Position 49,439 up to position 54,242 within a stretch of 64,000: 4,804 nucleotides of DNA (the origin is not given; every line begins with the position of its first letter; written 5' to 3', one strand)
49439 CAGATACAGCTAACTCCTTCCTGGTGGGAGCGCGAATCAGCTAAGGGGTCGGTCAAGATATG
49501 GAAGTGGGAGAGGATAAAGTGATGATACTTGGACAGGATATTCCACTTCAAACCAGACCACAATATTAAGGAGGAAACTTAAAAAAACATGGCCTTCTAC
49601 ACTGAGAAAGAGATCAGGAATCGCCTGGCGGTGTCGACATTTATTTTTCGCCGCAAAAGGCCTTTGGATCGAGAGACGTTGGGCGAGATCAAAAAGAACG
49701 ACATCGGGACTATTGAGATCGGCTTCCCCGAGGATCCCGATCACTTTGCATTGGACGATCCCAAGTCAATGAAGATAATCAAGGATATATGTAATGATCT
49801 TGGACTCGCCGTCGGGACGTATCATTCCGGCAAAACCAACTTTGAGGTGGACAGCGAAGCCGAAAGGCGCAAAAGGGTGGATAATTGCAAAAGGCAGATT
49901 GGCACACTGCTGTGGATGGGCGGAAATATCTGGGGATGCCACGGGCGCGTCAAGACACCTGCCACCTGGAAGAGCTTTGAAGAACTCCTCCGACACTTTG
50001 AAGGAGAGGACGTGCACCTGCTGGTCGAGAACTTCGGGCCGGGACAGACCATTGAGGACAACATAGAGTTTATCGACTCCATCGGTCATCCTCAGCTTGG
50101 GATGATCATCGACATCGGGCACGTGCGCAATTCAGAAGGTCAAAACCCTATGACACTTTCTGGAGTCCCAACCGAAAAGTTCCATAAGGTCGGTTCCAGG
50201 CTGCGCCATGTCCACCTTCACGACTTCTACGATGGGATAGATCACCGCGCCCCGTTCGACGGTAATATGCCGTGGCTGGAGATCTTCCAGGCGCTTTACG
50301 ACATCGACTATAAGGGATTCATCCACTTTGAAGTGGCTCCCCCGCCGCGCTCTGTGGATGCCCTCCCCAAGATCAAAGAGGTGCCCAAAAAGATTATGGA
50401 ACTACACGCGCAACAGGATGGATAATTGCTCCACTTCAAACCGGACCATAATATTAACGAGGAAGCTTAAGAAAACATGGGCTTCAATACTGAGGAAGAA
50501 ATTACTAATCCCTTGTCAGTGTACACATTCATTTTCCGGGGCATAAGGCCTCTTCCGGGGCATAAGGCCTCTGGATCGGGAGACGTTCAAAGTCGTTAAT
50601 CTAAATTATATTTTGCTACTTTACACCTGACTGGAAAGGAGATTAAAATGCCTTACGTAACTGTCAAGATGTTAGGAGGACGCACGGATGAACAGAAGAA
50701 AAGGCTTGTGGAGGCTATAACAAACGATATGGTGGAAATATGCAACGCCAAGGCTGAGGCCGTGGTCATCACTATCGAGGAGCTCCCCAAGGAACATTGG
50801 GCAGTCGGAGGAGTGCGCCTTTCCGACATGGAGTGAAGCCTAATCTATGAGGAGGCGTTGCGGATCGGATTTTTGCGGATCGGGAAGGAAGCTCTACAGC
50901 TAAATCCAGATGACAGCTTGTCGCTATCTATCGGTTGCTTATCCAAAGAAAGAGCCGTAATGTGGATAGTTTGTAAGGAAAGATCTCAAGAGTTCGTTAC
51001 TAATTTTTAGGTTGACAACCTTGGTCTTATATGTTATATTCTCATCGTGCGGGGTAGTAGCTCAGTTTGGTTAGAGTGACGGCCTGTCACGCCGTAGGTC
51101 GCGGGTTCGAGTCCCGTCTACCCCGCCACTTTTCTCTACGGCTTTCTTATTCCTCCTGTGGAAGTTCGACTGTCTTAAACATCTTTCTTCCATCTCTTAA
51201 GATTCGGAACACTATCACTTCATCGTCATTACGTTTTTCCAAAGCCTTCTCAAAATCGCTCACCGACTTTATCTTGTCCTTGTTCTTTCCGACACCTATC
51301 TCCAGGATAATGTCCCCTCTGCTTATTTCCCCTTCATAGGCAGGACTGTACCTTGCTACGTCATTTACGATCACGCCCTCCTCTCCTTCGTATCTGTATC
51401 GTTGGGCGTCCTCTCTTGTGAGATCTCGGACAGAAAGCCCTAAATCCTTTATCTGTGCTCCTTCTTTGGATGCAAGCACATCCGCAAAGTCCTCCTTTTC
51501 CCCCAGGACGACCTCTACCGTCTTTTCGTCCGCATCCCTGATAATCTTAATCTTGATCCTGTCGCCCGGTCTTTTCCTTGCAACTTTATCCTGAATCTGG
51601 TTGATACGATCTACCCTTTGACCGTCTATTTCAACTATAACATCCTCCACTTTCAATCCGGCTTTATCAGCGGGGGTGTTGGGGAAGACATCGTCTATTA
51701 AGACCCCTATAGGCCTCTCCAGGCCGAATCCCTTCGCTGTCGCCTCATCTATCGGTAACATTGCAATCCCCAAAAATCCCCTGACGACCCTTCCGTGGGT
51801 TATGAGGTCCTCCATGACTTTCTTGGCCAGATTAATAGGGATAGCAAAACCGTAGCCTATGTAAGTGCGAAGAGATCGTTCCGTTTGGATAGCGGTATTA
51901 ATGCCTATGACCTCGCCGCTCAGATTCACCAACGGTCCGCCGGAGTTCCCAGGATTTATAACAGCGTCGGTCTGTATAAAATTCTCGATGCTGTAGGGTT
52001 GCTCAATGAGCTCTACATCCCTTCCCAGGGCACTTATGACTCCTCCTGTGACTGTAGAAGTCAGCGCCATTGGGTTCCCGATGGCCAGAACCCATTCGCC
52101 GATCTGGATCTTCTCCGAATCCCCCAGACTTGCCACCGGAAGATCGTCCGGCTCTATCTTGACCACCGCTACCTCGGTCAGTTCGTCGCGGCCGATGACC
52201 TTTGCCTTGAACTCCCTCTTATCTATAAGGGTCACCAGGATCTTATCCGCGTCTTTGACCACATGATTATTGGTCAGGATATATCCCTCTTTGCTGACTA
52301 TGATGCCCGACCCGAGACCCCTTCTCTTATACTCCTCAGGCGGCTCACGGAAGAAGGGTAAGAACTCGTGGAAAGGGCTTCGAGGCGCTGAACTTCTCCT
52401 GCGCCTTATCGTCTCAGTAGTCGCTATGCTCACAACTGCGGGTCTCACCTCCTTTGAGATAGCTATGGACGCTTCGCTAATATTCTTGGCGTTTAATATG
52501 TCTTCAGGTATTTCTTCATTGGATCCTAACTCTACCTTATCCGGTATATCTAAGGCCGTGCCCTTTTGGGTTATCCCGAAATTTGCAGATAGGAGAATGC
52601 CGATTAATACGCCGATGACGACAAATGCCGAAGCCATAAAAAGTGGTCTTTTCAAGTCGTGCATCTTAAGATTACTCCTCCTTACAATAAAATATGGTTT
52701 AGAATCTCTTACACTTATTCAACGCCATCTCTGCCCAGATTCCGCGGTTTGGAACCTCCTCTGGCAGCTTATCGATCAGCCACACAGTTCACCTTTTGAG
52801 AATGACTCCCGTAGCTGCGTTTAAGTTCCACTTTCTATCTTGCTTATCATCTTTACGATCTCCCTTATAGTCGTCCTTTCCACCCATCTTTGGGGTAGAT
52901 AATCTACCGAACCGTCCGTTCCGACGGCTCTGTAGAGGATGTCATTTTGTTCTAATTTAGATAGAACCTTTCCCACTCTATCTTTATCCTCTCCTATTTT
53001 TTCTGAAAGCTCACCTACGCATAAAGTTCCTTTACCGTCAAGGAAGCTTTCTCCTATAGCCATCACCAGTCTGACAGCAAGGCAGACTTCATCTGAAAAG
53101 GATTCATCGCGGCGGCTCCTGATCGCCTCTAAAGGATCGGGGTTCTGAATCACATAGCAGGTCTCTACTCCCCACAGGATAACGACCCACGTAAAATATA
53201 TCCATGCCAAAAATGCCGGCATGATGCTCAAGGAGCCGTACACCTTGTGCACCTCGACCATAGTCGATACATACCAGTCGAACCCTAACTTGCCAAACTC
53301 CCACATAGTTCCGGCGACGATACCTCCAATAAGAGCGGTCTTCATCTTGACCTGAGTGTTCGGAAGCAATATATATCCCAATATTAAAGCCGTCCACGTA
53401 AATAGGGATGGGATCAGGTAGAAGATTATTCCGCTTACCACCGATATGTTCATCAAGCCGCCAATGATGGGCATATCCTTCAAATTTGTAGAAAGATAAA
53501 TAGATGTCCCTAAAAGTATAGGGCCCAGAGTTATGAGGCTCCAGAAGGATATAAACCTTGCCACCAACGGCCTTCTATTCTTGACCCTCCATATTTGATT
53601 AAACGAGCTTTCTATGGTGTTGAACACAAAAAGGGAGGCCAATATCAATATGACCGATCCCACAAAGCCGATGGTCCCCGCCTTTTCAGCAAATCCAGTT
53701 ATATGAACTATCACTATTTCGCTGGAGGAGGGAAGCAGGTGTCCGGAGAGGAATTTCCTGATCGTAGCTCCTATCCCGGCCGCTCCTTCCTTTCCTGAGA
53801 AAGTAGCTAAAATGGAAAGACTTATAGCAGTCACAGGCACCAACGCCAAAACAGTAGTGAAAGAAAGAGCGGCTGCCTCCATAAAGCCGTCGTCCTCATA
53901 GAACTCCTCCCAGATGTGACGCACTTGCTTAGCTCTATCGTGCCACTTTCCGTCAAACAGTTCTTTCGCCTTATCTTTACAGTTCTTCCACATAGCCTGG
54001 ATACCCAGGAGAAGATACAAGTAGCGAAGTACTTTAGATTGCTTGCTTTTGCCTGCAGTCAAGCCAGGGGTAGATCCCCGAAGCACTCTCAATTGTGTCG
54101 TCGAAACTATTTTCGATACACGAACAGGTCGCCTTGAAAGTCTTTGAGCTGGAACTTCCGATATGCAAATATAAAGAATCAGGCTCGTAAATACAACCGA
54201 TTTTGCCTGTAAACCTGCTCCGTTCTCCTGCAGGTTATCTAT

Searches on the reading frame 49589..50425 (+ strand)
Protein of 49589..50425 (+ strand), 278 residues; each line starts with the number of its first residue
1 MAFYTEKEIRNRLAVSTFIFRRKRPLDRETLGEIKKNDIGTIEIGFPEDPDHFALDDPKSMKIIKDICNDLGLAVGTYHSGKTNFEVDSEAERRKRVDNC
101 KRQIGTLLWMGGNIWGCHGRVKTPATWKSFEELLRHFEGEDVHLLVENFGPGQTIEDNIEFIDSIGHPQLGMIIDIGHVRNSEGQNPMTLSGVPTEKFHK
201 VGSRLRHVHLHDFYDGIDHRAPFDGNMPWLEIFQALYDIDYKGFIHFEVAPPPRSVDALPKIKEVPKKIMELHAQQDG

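Call 36: search_protein_families(library=pfam, proteins=[window:49589-50425:+], max_evalue=0.001)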
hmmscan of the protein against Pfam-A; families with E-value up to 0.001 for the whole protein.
window:49589-50425:+ (278 aa): 1 family
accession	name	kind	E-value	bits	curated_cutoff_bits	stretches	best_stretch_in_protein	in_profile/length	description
PF01261.30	AP_endonuc_2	-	3.8e-28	99.3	31.1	1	34-255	4-238/249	Xylose isomerase-like TIM barrel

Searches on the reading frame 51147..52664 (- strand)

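Call 36: search_protein_families(library=pfam, proteins=[window:51147-52664:-], max_evalue=0.001)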
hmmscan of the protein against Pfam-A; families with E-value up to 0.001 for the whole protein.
window:51147-52664:- (505 aa): 6 families
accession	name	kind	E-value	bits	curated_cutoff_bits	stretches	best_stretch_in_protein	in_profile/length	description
PF13365.12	Trypsin_2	-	1.1e-34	120.7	27.6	1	118-255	1-144/144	Trypsin-like peptidase domain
PF13180.12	PDZ_2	-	2.3e-26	92.3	27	2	296-386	1-79/80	PDZ domain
PF00089.32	Trypsin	-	7.9e-18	65.5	20.6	1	118-282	27-218/220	Trypsin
PF17820.7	PDZ_6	-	4.9e-16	58.6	27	1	323-376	2-54/54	PDZ domain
PF00595.29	PDZ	-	6.9e-14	52.4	23.2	2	319-374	25-80/81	PDZ domain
PF10459.15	Peptidase_S46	-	8e-05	21.9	22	0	116-138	47-69/698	Peptidase S46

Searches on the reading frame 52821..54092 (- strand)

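Call 36: search_protein_families(library=pfam, proteins=[window:52821-54092:-], max_evalue=0.001)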
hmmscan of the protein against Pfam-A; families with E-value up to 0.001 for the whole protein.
window:52821-54092:- (423 aa): 1 family
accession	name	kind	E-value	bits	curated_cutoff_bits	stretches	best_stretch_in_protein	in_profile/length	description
PF03631.20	Virul_fac_BrkB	-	3.7e-48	164.9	33.7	1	66-317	2-257/259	Virulence factor BrkB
